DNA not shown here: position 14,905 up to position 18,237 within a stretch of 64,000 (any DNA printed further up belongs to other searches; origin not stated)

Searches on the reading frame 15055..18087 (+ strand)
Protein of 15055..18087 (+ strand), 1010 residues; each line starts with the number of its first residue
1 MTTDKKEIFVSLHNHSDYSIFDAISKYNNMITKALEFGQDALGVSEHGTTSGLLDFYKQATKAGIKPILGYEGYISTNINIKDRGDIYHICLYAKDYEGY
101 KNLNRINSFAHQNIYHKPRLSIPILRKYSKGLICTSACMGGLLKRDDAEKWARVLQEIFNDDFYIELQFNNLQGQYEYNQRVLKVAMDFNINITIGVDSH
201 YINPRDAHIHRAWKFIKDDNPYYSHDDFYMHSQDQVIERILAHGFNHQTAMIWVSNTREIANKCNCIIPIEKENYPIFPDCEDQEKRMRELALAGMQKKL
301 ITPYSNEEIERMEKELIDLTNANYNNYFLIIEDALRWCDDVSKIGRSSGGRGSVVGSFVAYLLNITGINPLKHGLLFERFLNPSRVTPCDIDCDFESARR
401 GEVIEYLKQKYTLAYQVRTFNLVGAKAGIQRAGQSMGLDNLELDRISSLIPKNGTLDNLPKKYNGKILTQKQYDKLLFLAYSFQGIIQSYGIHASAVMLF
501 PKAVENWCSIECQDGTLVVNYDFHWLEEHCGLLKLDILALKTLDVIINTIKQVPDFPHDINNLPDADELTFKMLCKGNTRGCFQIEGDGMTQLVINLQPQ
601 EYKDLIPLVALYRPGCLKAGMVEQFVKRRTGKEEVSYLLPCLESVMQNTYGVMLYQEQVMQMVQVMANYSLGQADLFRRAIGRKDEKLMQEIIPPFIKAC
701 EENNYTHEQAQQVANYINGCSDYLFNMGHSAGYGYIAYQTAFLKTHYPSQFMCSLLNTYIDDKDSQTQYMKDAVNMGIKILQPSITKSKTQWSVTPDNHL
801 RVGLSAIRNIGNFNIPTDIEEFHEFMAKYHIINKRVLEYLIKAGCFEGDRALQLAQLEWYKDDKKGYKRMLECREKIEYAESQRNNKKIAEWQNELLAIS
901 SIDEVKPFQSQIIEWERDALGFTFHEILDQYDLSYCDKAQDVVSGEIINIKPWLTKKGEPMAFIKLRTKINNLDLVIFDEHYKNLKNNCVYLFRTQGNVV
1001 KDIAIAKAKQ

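Call 28: search_protein_families(library=phrogs, proteins=[window:15055-18087:+], max_evalue=0.00001)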
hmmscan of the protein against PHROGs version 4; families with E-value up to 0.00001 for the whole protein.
window:15055-18087:+ (1010 aa): 7 families
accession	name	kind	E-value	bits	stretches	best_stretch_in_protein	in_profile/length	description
phrog_405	-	DNA, RNA and nucleotide metabolism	1.4e-259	865.4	1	5-991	40-1053/1190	DNA polymerase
phrog_11165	-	DNA, RNA and nucleotide metabolism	1.3e-83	282.4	1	305-812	37-565/782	DNA polymerase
phrog_12219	-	DNA, RNA and nucleotide metabolism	4.1e-63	214.9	1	390-949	3-613/823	DNA polymerase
phrog_7513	-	unknown function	1.5e-59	203.1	1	6-276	8-311/461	-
phrog_21652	-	DNA, RNA and nucleotide metabolism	2.1e-56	192.5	1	355-705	38-433/476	DNA polymerase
phrog_13169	-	DNA, RNA and nucleotide metabolism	6.5e-34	118.6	1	15-386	9-414/463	DNA polymerase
phrog_4335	-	unknown function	3e-14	54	1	702-824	10-130/421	-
